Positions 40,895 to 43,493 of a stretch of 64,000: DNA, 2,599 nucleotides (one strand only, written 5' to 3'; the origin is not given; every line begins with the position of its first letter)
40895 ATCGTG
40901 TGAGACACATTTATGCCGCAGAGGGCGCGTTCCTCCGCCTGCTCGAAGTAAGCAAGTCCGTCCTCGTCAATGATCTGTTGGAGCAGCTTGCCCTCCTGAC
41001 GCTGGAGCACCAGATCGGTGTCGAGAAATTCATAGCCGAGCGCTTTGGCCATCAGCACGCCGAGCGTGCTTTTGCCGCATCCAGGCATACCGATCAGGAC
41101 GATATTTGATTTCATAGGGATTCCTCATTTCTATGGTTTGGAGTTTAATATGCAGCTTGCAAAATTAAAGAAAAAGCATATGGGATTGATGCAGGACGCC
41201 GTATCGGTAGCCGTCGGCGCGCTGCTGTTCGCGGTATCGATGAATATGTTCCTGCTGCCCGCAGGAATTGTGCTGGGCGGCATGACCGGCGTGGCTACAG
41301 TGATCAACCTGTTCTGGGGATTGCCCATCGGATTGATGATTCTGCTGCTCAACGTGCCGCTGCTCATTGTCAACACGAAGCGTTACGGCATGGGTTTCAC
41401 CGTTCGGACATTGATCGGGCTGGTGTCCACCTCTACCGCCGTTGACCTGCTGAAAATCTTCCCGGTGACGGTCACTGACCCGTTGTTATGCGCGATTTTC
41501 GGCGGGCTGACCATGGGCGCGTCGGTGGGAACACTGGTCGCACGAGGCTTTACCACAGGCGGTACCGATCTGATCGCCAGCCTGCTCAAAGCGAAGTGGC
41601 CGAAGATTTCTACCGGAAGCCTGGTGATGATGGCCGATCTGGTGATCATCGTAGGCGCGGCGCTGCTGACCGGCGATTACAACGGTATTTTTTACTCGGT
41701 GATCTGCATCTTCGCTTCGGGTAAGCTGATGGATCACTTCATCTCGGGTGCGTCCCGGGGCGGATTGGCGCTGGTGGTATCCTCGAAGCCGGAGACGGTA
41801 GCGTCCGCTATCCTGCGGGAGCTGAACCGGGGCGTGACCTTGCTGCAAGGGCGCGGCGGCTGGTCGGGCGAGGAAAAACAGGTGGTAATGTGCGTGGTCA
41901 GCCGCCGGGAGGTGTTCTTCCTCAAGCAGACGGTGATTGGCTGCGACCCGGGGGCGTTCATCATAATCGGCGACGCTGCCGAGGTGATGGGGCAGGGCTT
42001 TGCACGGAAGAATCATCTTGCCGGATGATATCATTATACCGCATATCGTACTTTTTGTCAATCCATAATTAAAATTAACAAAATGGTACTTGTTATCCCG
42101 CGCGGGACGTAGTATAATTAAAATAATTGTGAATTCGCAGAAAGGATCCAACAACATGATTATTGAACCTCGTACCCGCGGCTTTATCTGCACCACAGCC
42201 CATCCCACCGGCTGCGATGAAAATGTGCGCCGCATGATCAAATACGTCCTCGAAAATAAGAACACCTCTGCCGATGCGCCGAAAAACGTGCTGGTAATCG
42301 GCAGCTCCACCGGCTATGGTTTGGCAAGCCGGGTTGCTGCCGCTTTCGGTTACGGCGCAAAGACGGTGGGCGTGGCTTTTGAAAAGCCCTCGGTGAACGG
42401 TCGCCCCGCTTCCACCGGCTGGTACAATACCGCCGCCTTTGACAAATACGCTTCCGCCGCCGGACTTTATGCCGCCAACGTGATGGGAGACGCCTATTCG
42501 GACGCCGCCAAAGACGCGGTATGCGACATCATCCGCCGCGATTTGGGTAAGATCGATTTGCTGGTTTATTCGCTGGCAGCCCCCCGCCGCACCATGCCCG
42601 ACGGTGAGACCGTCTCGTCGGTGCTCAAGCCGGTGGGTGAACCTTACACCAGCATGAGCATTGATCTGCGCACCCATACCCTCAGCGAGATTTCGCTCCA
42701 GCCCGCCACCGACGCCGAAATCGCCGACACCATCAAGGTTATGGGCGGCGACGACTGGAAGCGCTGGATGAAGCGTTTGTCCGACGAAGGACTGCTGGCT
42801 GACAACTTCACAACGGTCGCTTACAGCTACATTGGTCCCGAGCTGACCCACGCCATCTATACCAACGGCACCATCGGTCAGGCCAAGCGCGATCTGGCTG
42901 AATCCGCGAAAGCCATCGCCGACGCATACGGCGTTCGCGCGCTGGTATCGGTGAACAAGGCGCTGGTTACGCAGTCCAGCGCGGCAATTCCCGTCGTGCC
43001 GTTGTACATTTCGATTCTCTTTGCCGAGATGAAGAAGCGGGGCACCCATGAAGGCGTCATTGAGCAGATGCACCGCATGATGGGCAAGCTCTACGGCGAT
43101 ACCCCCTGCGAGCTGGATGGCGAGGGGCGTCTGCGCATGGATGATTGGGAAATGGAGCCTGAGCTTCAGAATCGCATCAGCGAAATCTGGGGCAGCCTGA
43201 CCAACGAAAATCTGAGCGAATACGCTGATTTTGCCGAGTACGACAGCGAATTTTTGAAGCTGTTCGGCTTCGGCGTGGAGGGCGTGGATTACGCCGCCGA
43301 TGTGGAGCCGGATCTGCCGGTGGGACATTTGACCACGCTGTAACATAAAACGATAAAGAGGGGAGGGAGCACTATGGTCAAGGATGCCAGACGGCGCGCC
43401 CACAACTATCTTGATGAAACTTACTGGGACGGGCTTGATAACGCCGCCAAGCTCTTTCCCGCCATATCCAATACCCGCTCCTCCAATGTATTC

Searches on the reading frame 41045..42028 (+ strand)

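Call 87: search_protein_families(library=pfam, proteins=[window:41045-42028:+], max_evalue=0.00001)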
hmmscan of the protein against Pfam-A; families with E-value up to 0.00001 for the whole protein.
window:41045-42028:+ (327 aa): 2 families
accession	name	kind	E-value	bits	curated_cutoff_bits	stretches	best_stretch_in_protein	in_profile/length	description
PF02588.21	YitT_membrane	-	6.3e-49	166.6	24.3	1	53-256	3-204/205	Uncharacterised 5xTM membrane BCR, YitT family COG1284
PF10035.14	DUF2179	-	4.4e-20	71.7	22.8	1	262-316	1-55/55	Uncharacterized protein conserved in bacteria (DUF2179)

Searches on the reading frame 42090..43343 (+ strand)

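Call 87: search_protein_families(library=pfam, proteins=[window:42090-43343:+], max_evalue=0.00001)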
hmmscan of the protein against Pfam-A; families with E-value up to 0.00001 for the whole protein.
window:42090-43343:+ (417 aa): 3 families
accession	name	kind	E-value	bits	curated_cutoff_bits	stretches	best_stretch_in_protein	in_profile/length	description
PF12241.14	Enoyl_reductase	-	4.9e-99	330.9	22.1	1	105-333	1-233/236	Trans-2-enoyl-CoA reductase catalytic region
PF12242.14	Eno-Rase_NADH_b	-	3.7e-35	120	23.4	1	24-101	1-77/79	NAD(P)H binding domain of trans-2-enoyl-CoA reductase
PF07055.18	Eno-Rase_FAD_bd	-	7.8e-28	97.1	25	1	342-405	1-64/64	Enoyl reductase FAD binding domain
